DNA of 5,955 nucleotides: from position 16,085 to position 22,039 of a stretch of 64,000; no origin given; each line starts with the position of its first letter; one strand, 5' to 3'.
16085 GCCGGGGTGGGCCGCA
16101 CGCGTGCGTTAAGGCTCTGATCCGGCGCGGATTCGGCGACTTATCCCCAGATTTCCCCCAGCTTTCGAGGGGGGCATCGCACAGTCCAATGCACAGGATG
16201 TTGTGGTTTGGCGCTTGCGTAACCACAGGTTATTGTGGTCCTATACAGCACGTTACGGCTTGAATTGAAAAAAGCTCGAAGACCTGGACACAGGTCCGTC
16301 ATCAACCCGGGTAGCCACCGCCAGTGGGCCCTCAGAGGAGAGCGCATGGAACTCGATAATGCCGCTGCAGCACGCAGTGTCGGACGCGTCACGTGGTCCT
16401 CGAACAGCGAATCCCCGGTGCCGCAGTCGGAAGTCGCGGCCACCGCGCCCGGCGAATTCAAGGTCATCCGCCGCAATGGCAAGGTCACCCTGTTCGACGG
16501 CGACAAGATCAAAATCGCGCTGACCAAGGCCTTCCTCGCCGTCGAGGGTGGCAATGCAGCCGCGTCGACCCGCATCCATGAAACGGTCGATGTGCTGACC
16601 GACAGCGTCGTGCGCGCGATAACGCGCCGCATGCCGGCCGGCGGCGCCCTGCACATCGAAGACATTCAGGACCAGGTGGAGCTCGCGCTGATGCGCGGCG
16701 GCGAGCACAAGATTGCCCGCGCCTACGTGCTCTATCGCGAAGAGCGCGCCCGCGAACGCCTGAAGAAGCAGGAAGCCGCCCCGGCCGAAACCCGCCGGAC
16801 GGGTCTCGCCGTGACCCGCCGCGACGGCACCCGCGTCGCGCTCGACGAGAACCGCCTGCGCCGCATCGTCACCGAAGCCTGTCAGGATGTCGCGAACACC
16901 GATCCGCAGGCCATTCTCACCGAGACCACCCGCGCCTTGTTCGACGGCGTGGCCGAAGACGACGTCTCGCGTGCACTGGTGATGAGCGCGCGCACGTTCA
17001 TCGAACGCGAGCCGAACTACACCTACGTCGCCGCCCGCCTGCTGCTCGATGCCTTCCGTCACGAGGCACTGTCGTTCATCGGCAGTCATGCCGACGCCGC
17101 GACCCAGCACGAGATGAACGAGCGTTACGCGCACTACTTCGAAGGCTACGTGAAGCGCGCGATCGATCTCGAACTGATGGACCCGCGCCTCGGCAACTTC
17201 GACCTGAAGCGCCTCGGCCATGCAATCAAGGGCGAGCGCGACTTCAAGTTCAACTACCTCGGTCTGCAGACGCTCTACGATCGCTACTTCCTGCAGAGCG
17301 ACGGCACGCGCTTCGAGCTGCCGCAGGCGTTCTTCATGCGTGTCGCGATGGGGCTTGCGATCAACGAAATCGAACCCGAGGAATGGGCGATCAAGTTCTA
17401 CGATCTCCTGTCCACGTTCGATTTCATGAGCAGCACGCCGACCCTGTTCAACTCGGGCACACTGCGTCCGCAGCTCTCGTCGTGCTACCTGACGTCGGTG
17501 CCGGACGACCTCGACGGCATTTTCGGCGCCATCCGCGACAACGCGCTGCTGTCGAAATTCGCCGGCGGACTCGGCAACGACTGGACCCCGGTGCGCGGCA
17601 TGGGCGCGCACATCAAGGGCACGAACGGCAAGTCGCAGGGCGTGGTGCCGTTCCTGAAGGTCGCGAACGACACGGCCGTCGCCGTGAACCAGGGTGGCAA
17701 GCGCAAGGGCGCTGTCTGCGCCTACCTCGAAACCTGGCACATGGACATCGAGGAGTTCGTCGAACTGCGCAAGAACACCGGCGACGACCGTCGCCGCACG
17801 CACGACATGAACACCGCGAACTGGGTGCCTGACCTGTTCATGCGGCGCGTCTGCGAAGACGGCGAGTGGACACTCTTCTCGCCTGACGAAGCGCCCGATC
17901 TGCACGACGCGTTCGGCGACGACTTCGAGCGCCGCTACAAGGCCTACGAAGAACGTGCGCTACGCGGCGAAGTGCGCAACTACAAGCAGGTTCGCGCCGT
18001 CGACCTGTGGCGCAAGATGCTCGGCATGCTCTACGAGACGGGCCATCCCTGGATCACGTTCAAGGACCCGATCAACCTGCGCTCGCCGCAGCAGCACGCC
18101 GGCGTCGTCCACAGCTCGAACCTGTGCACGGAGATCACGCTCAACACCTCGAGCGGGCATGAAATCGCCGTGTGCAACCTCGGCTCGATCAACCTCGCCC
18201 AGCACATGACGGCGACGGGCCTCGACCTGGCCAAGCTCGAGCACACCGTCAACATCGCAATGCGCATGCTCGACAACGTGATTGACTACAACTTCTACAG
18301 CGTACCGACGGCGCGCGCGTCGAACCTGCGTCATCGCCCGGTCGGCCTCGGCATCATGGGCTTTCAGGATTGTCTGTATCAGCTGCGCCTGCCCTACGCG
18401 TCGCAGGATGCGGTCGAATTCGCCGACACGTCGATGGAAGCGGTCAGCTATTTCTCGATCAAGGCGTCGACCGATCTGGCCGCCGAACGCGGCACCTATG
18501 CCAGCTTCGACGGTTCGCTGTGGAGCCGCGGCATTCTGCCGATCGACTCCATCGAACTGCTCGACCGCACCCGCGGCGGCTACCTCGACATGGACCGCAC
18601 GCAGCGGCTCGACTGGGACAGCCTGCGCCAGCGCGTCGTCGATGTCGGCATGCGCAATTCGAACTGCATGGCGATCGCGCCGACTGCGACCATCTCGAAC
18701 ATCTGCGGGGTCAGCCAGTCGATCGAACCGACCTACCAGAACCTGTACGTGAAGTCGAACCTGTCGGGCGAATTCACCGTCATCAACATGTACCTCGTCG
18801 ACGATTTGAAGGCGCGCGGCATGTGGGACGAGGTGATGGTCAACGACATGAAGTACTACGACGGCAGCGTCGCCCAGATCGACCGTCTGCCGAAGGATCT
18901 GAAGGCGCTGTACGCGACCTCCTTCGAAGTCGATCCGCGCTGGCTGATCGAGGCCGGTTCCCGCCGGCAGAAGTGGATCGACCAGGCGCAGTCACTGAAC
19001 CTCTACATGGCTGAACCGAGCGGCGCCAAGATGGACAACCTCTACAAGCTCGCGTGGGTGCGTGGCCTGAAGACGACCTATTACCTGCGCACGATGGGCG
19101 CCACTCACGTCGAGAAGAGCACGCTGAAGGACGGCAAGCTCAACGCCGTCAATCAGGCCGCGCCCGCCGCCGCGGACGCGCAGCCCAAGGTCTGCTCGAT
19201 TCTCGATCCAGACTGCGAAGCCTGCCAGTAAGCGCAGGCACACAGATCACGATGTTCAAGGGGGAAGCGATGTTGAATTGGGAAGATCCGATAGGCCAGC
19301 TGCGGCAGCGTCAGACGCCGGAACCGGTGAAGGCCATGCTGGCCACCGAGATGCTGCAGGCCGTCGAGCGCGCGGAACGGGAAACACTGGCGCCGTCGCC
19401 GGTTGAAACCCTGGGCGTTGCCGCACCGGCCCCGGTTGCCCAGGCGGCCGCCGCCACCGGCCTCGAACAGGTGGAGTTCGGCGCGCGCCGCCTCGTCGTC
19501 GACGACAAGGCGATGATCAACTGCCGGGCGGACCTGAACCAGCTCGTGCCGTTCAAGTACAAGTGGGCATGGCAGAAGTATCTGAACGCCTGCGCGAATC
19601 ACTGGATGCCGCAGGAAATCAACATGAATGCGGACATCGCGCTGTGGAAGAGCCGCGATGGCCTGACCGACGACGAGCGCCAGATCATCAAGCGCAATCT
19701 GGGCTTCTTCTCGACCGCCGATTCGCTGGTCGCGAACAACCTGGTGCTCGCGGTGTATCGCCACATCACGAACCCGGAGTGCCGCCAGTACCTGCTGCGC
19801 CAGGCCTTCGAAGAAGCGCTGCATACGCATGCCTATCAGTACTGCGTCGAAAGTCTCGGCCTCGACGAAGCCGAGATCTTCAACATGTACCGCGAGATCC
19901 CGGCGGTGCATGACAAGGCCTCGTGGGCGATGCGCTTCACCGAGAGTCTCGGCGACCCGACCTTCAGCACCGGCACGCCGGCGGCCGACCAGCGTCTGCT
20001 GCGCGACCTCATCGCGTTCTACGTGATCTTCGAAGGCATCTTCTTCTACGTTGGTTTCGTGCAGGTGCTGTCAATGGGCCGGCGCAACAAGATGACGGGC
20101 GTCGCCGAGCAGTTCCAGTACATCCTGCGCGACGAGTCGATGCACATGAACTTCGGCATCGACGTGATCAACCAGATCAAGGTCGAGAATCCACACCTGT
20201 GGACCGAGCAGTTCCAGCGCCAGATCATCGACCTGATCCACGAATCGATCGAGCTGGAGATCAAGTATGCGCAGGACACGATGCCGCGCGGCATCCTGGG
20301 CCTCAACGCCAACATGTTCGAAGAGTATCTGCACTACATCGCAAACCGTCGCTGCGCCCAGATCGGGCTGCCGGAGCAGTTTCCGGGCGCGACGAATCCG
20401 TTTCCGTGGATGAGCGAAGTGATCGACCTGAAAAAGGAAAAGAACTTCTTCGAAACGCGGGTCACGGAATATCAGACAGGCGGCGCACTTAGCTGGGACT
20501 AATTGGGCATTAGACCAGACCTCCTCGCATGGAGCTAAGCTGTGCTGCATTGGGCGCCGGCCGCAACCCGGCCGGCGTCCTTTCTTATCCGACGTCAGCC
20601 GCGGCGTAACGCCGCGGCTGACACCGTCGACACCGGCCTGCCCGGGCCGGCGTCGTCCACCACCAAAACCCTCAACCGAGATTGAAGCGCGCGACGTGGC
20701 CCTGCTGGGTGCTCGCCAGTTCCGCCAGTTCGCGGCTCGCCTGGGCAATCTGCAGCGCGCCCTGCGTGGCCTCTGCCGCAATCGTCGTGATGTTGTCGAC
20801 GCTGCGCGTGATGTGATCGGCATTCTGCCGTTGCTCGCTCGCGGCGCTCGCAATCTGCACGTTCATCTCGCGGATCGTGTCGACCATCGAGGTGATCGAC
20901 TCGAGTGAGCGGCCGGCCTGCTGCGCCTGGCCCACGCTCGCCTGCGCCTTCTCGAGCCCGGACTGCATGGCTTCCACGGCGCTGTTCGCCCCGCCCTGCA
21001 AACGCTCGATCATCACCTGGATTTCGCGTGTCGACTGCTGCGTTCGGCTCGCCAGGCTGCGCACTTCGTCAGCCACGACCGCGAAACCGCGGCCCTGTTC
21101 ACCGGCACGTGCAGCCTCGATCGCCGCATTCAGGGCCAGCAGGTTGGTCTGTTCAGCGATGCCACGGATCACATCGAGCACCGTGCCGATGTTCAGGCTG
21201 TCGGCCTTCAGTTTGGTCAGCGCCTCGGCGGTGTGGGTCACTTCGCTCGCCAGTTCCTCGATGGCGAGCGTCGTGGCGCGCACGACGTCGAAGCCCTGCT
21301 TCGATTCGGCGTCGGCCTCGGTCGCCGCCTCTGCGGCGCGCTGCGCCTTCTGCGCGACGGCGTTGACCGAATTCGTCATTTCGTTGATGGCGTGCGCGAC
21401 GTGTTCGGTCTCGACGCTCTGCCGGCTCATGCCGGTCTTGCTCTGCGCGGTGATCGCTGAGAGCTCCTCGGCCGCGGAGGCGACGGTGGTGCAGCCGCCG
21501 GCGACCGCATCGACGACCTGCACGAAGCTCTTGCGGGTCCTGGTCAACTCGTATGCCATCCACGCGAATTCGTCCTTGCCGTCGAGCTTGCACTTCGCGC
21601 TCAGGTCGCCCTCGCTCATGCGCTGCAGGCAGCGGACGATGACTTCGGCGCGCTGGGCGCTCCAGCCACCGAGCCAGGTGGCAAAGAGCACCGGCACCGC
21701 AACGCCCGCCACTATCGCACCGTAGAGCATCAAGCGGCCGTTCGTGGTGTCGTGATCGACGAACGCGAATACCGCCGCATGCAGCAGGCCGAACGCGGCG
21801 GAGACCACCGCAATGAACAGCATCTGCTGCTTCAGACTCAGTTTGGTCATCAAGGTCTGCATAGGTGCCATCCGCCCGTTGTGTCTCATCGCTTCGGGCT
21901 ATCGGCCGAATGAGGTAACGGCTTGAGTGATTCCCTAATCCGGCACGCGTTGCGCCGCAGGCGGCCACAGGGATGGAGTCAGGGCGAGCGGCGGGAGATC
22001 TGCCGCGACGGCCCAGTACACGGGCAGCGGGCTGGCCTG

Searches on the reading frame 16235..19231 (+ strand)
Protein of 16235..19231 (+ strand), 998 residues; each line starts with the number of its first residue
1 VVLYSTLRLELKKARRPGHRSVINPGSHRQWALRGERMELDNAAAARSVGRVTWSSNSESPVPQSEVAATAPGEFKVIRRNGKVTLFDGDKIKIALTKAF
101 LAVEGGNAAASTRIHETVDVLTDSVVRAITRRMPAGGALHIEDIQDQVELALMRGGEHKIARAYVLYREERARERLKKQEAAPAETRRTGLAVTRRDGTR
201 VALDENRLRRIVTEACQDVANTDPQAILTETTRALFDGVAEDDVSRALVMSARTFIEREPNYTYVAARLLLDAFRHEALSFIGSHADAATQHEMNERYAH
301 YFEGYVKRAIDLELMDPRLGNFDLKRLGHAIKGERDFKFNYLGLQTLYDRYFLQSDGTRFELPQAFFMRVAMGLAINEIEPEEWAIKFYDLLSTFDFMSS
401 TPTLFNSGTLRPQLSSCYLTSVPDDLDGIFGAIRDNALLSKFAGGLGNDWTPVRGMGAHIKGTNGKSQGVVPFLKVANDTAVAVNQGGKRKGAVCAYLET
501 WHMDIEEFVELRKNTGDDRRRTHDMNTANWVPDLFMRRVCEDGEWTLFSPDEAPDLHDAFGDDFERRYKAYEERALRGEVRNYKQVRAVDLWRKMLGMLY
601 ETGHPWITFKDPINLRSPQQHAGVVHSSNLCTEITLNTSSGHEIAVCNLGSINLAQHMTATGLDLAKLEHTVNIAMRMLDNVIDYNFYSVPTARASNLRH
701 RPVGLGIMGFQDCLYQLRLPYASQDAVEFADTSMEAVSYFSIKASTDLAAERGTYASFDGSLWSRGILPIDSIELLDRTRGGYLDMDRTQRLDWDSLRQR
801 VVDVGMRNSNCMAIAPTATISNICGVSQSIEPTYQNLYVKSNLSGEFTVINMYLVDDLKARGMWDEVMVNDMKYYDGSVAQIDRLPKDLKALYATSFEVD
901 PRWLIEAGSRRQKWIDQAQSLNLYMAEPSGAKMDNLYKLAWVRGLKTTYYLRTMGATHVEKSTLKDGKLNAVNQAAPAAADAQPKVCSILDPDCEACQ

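Call 21: search_protein_families(library=pfam, proteins=[window:16235-19231:+], max_evalue=0.00001)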
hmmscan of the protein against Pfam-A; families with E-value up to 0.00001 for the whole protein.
window:16235-19231:+ (998 aa): 3 families
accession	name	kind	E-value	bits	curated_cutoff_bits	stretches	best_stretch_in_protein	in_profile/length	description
PF02867.20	Ribonuc_red_lgC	-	6.1e-188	626.1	23.9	1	415-951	1-523/523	Ribonucleotide reductase, barrel domain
PF03477.21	ATP-cone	-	3e-28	98.6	25.8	2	76-172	2-87/88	ATP cone domain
PF00317.26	Ribonuc_red_lgN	-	7.4e-26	90.5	28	1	338-410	2-75/77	Ribonucleotide reductase, all-alpha domain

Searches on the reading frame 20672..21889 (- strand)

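Call 21: search_protein_families(library=pfam, proteins=[window:20672-21889:-], max_evalue=0.00001)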
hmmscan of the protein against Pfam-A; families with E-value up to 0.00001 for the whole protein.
window:20672-21889:- (405 aa): 1 family
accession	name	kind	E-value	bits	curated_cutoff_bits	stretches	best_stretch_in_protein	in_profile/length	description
PF00015.26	MCPsignal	-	6.4e-43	147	34.6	1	213-370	14-171/172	Methyl-accepting chemotaxis protein (MCP) signalling domain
